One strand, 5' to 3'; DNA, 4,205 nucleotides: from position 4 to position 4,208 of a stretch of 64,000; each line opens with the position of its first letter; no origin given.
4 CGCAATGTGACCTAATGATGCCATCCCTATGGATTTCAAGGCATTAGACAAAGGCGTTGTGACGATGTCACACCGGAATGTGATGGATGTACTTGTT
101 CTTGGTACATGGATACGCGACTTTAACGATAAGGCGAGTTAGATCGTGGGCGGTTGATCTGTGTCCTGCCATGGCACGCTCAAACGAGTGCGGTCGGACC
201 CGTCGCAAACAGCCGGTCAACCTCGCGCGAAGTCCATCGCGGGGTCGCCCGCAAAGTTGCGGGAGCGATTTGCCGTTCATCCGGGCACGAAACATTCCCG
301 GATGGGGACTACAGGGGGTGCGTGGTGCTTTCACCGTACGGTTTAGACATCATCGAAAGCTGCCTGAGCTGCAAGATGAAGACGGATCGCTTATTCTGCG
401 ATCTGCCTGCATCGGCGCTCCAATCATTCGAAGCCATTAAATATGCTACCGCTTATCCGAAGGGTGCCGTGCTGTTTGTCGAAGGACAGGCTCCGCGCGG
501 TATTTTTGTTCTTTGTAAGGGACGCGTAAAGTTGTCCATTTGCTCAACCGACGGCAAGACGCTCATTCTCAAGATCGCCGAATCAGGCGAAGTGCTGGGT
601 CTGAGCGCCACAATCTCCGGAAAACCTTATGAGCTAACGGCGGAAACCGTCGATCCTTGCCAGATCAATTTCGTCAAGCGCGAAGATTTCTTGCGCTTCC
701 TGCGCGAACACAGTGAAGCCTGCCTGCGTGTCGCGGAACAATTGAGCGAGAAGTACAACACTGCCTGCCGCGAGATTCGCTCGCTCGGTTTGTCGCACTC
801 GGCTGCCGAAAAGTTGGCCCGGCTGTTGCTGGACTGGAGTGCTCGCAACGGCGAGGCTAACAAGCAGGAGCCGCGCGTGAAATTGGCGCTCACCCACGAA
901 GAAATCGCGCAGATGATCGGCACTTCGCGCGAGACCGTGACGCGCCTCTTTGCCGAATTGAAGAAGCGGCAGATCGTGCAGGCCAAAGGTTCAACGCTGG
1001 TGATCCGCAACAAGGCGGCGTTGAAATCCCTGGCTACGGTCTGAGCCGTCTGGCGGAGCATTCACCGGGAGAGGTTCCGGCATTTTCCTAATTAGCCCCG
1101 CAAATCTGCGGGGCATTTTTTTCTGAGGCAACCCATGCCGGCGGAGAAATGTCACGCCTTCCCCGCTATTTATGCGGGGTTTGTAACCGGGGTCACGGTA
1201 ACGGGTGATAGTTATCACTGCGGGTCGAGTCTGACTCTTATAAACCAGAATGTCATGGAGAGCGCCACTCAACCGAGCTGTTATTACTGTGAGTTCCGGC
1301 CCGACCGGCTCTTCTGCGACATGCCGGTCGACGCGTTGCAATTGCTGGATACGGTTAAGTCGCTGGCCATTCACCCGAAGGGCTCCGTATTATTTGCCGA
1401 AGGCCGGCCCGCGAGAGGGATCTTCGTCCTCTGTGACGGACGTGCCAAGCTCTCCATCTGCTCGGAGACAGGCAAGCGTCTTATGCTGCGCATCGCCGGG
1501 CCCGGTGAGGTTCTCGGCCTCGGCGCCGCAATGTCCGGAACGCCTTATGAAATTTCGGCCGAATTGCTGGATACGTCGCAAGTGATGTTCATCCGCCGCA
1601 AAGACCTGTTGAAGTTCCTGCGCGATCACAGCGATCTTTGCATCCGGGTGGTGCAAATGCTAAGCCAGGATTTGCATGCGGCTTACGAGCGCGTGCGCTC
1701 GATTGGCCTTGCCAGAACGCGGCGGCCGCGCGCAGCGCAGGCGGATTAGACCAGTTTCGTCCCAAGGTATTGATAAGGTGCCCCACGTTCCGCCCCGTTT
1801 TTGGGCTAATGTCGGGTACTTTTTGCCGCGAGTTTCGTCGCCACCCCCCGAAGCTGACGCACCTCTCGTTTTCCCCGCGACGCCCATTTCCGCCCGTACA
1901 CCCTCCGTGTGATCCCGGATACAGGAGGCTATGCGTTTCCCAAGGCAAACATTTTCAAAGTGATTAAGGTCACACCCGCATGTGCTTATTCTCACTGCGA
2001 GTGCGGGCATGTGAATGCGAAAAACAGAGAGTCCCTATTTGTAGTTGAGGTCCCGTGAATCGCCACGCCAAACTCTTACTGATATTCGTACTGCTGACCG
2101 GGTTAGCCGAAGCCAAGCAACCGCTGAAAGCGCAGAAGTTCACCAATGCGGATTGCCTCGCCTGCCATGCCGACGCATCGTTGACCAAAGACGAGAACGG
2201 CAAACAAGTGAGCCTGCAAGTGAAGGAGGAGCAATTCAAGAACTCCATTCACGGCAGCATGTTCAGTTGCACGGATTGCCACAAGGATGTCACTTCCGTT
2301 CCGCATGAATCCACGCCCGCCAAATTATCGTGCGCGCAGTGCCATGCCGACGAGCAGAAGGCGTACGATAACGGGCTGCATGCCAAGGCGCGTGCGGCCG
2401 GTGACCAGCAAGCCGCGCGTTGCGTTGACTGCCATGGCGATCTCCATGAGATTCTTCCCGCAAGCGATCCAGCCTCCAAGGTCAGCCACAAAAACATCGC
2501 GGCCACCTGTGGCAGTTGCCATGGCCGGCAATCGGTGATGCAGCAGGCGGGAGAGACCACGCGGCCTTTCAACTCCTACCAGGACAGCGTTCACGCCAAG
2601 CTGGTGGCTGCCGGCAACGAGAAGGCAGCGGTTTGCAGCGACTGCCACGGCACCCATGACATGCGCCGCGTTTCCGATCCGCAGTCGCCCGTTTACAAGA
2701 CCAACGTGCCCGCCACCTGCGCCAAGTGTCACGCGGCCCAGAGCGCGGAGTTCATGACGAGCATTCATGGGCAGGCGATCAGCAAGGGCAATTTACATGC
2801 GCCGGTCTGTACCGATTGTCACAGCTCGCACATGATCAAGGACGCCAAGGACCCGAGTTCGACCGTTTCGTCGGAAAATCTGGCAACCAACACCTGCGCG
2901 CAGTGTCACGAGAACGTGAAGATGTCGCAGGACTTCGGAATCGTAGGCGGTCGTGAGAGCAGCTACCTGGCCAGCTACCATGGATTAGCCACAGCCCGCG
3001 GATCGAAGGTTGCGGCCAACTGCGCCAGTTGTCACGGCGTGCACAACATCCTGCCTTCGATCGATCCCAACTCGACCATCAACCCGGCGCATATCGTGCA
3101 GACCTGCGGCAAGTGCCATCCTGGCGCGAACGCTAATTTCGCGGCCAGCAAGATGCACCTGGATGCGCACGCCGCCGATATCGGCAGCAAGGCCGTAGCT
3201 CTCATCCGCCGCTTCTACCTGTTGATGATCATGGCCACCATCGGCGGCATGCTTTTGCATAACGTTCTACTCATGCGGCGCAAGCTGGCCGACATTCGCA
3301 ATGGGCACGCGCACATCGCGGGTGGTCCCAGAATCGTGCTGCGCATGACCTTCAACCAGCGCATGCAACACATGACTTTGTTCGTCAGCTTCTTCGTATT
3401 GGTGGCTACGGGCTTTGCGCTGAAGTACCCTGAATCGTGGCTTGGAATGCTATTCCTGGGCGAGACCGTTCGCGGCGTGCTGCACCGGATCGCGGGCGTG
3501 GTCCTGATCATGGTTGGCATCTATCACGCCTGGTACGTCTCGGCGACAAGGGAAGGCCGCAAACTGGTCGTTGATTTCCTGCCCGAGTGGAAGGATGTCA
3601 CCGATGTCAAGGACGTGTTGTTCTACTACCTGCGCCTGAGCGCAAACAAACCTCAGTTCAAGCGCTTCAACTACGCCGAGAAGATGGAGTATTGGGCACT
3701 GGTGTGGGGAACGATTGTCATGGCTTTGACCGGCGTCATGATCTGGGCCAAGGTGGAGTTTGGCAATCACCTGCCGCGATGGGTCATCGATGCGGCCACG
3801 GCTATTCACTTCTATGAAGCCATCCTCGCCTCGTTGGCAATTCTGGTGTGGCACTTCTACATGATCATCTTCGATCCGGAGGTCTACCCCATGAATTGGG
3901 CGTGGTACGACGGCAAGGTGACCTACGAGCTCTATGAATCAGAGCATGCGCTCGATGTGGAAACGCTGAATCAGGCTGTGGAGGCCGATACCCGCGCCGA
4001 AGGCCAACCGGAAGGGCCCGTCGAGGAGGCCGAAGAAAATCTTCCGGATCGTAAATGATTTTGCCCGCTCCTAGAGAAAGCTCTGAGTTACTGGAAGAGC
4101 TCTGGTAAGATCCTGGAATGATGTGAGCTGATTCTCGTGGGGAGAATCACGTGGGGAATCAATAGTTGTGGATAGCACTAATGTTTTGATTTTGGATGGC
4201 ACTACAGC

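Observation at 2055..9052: Four-gene multihaem cytochrome / quinol-dehydrogenase cluster (37 haem-c motifs) resembling Geobacter CbcL plus ImcH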

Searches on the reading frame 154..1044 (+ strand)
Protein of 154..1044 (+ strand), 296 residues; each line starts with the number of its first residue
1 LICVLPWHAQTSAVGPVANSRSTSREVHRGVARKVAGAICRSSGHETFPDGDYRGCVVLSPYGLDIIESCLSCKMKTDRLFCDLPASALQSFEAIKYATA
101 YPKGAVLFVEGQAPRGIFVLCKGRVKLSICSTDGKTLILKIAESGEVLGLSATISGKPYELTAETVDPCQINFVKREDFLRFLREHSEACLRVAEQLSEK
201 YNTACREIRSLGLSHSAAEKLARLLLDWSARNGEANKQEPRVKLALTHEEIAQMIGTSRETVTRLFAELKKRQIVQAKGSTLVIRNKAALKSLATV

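Call 5: search_protein_families(library=ncbifam, proteins=[window:154-1044:+], max_evalue=0.01)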
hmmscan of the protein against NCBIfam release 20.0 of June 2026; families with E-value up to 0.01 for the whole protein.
window:154-1044:+ (296 aa): 14 families
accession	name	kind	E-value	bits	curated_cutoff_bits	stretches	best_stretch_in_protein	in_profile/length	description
NF006901.0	PRK09392.1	equivalog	1.4e-23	83.5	211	1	75-294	9-221/236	transcriptional activator FtrB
NF008732.0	PRK11753.1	equivalog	9.4e-22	77.5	266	1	89-284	16-210/214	cAMP-activated global transcriptional regulator CRP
NF010499.0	PRK13918.1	equivalog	7.5e-16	58.2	274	1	97-295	13-202/205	CRP/FNR family transcriptional regulator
NF050815.1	TransActFtrBCaul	equivalog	5.4e-15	55.3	300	1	99-294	35-223/251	transcriptional activator FtrB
NF008365.0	PRK11161.1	subfamily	9.5e-14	51.3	228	1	82-295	32-244/250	fumarate/nitrate reduction transcriptional regulator Fnr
NF045989.1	TransRegFnrLRhodb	equivalog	3.9e-13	49.2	300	1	68-285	8-226/245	transcriptional regulator FnrL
NF053664.1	TransRegPtrACyano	equivalog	2.3e-12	46.6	300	1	116-284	29-190/196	Crp/Fnr family transcriptional regulator PtrA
NF050806.1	TransRegFixKCaul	equivalog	1.3e-11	44.2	300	1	97-294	24-214/215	transcriptional regulator FixK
TIGR03697.1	NtcA_cyano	equivalog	8.5e-11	42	244.95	1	105-287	2-185/193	global nitrogen regulator NtcA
NF052518.1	TransRegLdrP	equivalog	5.2e-09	36.4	300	1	106-291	9-185/195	transcriptional regulator LdrP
NF041163.2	encap_f2b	equivalog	3e-05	23.3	400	1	97-197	96-197/450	family 2B encapsulin nanocompartment shell protein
TIGR01884.1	cas_HTH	subfamily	0.001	18.5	60.2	1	248-279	159-190/202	CRISPR-associated CARF protein Csa3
NF007707.0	PRK10402.1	subfamily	0.0012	18.5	180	1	100-295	35-219/226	transcriptional regulator YeiL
TIGR02937.1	sigma70-ECF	superfamily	0.0084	15.8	42.9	0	245-271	133-159/165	sigma-70 family RNA polymerase sigma factor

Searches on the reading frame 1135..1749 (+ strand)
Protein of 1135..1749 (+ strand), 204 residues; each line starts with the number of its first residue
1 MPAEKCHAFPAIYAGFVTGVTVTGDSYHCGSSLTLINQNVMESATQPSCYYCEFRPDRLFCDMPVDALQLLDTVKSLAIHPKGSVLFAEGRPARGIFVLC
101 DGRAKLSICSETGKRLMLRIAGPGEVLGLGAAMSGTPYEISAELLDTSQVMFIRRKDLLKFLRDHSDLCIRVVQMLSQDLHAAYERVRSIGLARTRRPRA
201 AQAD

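Call 5: search_protein_families(library=ncbifam, proteins=[window:1135-1749:+], max_evalue=0.01)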
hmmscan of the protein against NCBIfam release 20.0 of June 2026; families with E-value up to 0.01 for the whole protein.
window:1135-1749:+ (204 aa): 9 families
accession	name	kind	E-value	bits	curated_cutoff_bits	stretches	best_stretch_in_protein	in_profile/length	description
NF006901.0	PRK09392.1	equivalog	6.3e-09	35.5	211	1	55-187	10-141/236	transcriptional activator FtrB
NF045989.1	TransRegFnrLRhodb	equivalog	6.2e-06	25.6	300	1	44-191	5-149/245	transcriptional regulator FnrL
NF050815.1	TransActFtrBCaul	equivalog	0.00014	21.2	300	1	65-178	22-134/251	transcriptional activator FtrB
NF041163.2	encap_f2b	equivalog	0.00022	20.5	400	1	80-178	100-199/450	family 2B encapsulin nanocompartment shell protein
NF050806.1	TransRegFixKCaul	equivalog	0.00029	20.2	300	1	76-191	24-136/215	transcriptional regulator FixK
NF010499.0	PRK13918.1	equivalog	0.00081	18.9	274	1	80-197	17-126/205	CRP/FNR family transcriptional regulator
TIGR03896.1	cyc_nuc_ocin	subfamily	0.0029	17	161.05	1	82-180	15-117/317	bacteriocin-type transport-associated protein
NF053664.1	TransRegPtrACyano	equivalog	0.004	16.5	300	1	96-184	30-111/196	Crp/Fnr family transcriptional regulator PtrA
NF008170.0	PRK10917.2-4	equivalog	0.0068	14.3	975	1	118-187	754-819/826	ATP-dependent DNA helicase RecG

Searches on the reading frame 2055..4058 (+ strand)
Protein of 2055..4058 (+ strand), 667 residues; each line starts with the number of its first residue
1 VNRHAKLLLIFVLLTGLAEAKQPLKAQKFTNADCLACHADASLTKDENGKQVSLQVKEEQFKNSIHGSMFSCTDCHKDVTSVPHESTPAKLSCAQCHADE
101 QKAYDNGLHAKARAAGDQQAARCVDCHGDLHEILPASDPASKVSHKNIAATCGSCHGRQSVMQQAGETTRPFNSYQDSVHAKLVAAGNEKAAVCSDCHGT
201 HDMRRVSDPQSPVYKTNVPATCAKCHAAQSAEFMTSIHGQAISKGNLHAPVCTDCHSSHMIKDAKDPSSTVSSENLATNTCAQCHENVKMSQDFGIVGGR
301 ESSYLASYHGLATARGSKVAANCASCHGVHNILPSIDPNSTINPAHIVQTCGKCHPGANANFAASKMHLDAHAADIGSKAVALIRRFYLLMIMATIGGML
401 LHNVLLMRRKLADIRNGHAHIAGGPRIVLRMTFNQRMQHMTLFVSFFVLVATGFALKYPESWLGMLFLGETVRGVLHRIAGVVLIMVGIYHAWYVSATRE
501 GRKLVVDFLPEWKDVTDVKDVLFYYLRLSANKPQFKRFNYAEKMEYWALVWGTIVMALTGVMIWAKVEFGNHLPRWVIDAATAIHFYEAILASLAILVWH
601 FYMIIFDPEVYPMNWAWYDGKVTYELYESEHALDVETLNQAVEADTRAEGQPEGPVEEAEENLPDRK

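Call 4: search_protein_families(library=pfam, proteins=[window:2055-4058:+], max_evalue=0.01)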
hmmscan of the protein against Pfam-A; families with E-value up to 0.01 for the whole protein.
window:2055-4058:+ (667 aa): 9 families
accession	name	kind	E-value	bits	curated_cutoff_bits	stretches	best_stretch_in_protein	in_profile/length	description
PF14522.11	Cytochrome_C7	-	1.1e-16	60.8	24.8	5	60-127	2-66/67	Cytochrome c7 and related cytochrome c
PF01292.26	Ni_hydr_CYTB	-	4.2e-15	56.4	30.1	1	435-608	6-166/179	Prokaryotic cytochrome b561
PF14537.11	Cytochrom_c3_2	-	1e-13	52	25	2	21-97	16-78/79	Cytochrome c3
PF22113.1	Mtrc-MtrF_II-IV_dom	-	4.7e-10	39.7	30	3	120-289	6-167/176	Outer membrane cytochrome MtrC/MtrF-like, domains II/IV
PF09699.15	Paired_CXXCH_1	-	6.2e-10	39.1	20.6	1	193-229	8-39/41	Doubled CXXCH motif (Paired_CXXCH_1)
PF22678.1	Cytochrom_c_NrfB-like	-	3.8e-07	30.9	27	1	152-231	1-70/89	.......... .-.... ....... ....-like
PF02085.21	Cytochrom_CIII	-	1.1e-05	26.2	22.9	1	50-131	13-86/101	Class III cytochrome C family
PF14358.11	DUF4405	-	8.2e-05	23.5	26.7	1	440-494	4-64/66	Domain of unknown function (DUF4405)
PF00684.25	DnaJ_CXXCXGXG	-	0.00052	20.6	32.7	0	189-228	13-50/65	DnaJ central domain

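Call 5: search_protein_families(library=ncbifam, proteins=[window:2055-4058:+], max_evalue=0.01)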
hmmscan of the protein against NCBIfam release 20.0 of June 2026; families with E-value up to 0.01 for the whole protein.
window:2055-4058:+ (667 aa): 12 families
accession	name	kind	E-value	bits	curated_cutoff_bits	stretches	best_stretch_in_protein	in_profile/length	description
TIGR01583.1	formate-DH-gamm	equivalog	5.1e-14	52.7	115.85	1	430-606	4-171/204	formate dehydrogenase subunit gamma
NF008659.0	PRK11659.1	equivalog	4.8e-12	46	184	2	121-270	47-181/188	cytochrome c nitrite reductase pentaheme subunit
NF007558.0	PRK10179.1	equivalog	5.2e-12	45.9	339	1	426-606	5-175/217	formate dehydrogenase-N subunit gamma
TIGR03508.1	decahem_SO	subfamily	1.2e-10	41.4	192.2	2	92-287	4-176/258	DmsE family decaheme c-type cytochrome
TIGR03146.1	cyt_nit_nrfB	equivalog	2.5e-09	37.5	166.6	1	91-131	12-51/145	cytochrome c nitrite reductase pentaheme subunit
NF045713.1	CxxCH_16_HmcA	equivalog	8.3e-08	31.3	400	2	120-289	111-256/541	sulfate respiration complex hexadecaheme cytochrome HmcA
TIGR04257.1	nanowire_3heme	domain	1.5e-07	31.4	40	0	321-363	24-65/75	c(7)-type cytochrome triheme domain-containing protein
TIGR02125.1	CytB-hydogenase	equivalog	7.1e-07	28.9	121.5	1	436-580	8-159/212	Ni/Fe-hydrogenase, b-type cytochrome subunit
NF047727.1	4hemeCytCCctA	equivalog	0.00014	22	180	1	15-101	21-108/109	tetraheme c-type cytochrome CctA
NF007924.0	PRK10639.1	equivalog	0.00056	19.7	341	1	428-605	7-172/211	formate dehydrogenase cytochrome b556 subunit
TIGR03153.1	cytochr_NrfH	equivalog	0.0028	17.7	134.2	0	58-157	41-134/138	cytochrome c nitrite reductase small subunit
TIGR01904.2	GSu_C4xC__C2xCH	domain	0.0068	16.1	27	1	188-234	18-64/73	CxxxxCH/CxxCH domain c-type cytochrome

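Call 15: search_solved_structures(query=window:2055-4058:+, max_evalue=0.01, show_alignments=2)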
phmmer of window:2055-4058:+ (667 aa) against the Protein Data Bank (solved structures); distinct sequences matched with E-value up to 0.01: 3.
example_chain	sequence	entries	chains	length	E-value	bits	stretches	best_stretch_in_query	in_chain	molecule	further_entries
1kqf_C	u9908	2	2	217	1.1e-08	37.1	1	426-606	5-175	FORMATE DEHYDROGENASE, NITRATE-INDUCIBLE, CYTOCHROME B556(FDN) SUBUNIT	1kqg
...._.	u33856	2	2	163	2.2e-05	26.2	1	120-269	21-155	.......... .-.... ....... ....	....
28pb_A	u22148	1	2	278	2.8e-05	25.9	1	33-135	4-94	Cytochrome c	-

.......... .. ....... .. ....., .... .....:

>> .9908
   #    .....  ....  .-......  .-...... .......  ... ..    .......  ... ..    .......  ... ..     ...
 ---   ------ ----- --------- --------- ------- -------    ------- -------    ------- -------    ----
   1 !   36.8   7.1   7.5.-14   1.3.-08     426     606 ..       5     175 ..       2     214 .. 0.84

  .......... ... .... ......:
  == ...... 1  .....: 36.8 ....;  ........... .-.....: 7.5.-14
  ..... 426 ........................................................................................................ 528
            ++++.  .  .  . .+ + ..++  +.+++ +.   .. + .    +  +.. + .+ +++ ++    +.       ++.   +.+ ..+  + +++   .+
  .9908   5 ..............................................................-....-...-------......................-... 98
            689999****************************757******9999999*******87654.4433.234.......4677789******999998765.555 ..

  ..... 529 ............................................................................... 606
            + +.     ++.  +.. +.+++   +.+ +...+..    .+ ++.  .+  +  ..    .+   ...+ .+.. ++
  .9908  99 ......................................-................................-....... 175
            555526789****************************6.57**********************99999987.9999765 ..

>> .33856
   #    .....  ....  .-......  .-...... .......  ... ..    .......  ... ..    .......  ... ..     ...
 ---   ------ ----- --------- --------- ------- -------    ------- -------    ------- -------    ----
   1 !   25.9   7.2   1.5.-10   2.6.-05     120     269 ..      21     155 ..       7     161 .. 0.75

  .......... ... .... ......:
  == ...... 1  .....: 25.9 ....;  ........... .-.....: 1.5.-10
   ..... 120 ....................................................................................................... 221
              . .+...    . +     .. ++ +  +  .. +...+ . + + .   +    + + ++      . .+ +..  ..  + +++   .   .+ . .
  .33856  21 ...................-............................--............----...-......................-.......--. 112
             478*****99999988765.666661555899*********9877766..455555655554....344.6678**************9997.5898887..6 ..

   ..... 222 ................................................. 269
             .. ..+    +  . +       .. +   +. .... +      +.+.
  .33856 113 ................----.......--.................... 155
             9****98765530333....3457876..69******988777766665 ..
